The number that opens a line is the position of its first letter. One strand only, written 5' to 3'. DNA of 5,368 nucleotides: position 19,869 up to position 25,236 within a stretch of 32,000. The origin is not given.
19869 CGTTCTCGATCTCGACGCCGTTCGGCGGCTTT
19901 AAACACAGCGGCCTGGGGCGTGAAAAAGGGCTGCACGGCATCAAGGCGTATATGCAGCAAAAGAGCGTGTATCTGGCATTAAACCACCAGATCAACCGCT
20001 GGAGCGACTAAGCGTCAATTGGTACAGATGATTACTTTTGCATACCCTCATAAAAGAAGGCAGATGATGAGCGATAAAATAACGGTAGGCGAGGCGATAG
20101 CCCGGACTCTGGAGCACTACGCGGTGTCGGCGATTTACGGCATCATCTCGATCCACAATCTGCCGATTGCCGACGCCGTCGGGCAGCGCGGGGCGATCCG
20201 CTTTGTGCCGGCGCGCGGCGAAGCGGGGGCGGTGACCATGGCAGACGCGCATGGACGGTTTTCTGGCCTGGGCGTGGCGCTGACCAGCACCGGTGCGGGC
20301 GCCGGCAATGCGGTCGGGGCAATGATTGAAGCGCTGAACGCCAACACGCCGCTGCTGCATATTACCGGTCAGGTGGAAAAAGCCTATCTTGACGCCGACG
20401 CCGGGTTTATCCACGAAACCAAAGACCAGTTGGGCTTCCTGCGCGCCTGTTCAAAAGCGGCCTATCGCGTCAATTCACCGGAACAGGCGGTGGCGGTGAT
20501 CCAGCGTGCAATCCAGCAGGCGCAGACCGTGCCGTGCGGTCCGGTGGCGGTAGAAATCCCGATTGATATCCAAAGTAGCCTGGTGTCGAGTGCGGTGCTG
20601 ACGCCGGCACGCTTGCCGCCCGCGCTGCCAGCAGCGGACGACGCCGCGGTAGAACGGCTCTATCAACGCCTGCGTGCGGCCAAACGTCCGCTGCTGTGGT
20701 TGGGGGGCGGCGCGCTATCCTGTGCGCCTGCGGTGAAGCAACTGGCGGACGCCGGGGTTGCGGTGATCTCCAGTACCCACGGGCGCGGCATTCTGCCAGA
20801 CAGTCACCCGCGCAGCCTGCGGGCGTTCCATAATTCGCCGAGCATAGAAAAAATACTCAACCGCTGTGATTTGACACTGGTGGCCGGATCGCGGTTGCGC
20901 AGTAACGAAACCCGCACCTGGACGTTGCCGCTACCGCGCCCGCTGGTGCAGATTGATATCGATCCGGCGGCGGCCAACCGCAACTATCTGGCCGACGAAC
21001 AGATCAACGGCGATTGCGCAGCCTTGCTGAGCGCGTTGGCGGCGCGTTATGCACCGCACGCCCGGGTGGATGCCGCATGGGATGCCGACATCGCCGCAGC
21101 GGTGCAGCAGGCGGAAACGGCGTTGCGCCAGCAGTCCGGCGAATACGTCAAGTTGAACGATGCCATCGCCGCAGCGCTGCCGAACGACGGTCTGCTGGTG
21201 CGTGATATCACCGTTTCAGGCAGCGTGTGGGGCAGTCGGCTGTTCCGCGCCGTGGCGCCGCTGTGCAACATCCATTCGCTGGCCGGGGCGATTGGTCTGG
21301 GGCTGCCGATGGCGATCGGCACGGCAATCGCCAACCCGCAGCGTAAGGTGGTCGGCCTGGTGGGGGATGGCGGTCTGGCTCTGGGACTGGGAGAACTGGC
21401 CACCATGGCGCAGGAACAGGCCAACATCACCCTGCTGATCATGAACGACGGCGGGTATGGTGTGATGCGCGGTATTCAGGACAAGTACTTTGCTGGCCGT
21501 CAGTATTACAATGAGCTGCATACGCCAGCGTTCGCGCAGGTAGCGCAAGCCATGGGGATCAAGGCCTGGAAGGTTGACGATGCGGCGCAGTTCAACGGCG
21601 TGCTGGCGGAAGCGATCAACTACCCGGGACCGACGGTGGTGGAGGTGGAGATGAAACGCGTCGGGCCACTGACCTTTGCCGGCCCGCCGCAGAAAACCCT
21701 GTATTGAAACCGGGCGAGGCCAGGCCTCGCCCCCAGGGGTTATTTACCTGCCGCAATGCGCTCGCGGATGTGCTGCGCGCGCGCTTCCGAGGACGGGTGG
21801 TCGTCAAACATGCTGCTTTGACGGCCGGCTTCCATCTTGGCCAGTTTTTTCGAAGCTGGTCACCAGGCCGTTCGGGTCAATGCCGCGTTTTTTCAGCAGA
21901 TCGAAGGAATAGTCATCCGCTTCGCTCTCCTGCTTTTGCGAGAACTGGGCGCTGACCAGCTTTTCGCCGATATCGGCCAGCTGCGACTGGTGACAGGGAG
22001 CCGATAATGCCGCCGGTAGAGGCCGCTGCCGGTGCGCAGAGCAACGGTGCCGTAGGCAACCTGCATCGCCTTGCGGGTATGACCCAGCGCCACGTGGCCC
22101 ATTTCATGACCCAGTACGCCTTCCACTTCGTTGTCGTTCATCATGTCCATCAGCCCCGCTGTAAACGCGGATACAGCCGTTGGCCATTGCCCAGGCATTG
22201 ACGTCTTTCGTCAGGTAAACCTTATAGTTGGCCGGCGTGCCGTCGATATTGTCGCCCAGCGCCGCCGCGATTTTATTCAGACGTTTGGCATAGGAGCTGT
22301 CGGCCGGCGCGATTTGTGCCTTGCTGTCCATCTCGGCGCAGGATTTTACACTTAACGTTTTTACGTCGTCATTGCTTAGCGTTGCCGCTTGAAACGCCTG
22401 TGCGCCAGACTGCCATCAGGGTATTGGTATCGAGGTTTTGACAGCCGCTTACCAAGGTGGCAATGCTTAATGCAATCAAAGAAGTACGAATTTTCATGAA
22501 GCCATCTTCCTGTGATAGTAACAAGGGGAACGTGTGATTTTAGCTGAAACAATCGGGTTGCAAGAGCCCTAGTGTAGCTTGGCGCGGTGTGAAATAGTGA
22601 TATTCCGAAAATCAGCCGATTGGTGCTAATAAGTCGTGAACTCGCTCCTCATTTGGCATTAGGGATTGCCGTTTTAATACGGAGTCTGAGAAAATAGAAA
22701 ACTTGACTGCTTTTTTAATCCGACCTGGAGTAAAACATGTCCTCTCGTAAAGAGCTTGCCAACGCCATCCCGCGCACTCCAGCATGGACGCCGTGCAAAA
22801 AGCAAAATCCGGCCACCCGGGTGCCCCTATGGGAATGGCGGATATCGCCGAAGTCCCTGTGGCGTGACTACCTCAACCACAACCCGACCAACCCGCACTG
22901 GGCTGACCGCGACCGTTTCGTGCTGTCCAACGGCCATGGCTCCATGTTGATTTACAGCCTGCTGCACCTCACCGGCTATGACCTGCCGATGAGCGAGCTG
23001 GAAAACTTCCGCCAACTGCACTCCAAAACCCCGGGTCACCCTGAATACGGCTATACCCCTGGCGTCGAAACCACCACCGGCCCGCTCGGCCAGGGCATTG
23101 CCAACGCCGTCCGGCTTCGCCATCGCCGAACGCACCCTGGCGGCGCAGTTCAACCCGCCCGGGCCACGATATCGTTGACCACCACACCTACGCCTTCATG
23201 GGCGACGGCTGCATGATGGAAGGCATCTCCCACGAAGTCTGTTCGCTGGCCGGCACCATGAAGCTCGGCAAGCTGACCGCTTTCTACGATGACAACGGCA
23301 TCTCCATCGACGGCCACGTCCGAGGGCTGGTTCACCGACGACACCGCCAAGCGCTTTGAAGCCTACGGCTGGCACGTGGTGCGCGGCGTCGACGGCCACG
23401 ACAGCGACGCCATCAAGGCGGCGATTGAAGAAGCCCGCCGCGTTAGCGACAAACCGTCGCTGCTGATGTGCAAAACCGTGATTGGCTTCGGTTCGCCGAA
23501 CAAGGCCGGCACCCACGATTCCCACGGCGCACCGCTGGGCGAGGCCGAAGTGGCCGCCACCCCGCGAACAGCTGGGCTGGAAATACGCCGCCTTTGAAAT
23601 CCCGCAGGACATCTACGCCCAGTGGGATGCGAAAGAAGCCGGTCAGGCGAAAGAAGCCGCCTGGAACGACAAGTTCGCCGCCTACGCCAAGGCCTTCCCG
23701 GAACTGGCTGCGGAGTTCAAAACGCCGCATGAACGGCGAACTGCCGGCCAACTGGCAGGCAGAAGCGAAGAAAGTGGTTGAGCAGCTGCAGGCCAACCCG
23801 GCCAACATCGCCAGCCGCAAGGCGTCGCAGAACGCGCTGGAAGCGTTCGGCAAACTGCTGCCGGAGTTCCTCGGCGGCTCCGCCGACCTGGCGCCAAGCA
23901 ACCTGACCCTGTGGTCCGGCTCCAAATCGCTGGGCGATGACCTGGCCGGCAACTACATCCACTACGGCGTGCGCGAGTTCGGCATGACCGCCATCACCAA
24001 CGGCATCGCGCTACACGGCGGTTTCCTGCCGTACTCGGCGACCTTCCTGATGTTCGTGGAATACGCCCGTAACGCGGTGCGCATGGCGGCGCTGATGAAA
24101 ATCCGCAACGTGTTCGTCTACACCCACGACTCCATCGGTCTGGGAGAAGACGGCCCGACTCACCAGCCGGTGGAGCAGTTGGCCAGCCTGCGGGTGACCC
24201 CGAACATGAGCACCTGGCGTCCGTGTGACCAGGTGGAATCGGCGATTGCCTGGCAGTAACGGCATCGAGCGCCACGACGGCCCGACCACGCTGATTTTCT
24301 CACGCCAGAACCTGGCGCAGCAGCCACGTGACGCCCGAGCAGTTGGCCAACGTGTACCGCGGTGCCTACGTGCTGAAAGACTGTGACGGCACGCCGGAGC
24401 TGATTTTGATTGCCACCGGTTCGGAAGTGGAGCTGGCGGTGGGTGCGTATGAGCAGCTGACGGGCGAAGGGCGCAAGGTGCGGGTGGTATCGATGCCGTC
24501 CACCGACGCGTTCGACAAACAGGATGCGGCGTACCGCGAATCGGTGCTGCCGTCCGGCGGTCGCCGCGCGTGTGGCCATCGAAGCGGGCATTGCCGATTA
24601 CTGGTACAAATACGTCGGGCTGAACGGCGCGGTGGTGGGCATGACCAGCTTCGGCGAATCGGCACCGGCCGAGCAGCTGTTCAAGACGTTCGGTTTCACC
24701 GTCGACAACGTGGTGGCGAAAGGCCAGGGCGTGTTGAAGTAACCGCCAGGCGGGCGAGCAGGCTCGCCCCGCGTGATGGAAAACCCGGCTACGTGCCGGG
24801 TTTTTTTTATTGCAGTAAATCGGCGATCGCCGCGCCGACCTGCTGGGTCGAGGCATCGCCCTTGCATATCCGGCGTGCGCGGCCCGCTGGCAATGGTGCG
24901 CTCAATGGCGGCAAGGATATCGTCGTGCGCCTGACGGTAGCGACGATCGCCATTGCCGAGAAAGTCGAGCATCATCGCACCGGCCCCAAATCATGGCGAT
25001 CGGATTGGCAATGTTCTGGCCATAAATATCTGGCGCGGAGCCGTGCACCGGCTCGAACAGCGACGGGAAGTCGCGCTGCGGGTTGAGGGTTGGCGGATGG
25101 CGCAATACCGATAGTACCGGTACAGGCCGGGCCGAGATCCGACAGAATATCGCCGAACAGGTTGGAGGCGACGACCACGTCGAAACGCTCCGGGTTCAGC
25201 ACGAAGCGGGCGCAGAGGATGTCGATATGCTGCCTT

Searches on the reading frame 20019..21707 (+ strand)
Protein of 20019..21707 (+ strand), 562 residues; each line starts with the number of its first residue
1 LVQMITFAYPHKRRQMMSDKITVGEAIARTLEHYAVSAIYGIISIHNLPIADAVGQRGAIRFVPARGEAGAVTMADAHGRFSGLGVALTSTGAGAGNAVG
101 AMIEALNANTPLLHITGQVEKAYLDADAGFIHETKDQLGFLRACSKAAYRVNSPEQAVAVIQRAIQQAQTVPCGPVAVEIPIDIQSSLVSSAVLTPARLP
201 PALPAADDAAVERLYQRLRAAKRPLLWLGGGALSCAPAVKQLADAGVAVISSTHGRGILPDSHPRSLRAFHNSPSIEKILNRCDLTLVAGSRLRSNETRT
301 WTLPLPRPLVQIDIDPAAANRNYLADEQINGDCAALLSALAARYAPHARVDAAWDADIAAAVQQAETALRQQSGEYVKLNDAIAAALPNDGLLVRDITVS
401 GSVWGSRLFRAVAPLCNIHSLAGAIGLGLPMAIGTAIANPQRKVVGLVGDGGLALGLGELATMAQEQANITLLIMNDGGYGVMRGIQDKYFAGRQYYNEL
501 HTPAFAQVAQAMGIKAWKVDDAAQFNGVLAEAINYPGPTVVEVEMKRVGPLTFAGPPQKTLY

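Call 80: search_protein_families(library=pfam, proteins=[window:20019-21707:+], max_evalue=0.00001)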
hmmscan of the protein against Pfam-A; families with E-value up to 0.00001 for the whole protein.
window:20019-21707:+ (562 aa): 3 families
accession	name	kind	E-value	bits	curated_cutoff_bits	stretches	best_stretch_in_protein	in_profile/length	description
PF02775.26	TPP_enzyme_C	-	1.2e-31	110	21.9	1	402-543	6-151/151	Thiamine pyrophosphate enzyme, C-terminal TPP binding domain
PF02776.23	TPP_enzyme_N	-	6.6e-25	87.6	26.8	1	22-137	2-116/119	Thiamine pyrophosphate enzyme, N-terminal TPP binding domain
PF00205.28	TPP_enzyme_M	-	8e-25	87.6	30.4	1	211-340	1-137/137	Thiamine pyrophosphate enzyme, central domain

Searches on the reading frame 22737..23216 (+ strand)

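Call 81: search_protein_families(library=pfam, proteins=[window:22737-23216:+], max_evalue=0.00001)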
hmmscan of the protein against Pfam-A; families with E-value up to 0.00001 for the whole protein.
window:22737-23216:+ (159 aa): 1 family
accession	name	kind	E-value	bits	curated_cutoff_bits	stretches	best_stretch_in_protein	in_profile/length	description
PF00456.26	Transketolase_N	-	1.2e-47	162.9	22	1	39-127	36-124/334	Transketolase, thiamine diphosphate binding domain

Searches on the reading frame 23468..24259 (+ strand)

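Call 80: search_protein_families(library=pfam, proteins=[window:23468-24259:+], max_evalue=0.00001)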
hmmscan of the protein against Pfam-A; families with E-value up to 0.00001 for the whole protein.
window:23468-24259:+ (263 aa): 1 family
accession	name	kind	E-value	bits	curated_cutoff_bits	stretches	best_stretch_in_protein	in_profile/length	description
PF02779.29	Transket_pyr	-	3.5e-47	160.7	27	1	114-262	3-151/174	Transketolase, pyrimidine binding domain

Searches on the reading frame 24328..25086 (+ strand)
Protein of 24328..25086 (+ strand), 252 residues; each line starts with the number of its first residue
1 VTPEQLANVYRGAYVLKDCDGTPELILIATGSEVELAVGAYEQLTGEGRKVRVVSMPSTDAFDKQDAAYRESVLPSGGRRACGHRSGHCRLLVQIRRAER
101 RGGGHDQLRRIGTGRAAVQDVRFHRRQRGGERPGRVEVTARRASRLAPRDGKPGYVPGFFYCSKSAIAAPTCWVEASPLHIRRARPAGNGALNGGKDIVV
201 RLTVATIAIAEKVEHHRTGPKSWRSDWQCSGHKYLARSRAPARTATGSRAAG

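Call 81: search_protein_families(library=pfam, proteins=[window:24328-25086:+], max_evalue=0.00001)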
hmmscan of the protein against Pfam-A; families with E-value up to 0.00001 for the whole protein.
window:24328-25086:+ (252 aa): 2 families
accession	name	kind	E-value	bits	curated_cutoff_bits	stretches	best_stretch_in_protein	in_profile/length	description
PF22613.1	Transketolase_C_1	-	1.4e-23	83.7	27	1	12-79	1-68/113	Transketolase-like TK C-terminal domain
PF02780.25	Transketolase_C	-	6e-11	42.8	25.9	1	16-87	4-79/124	Transketolase, C-terminal domain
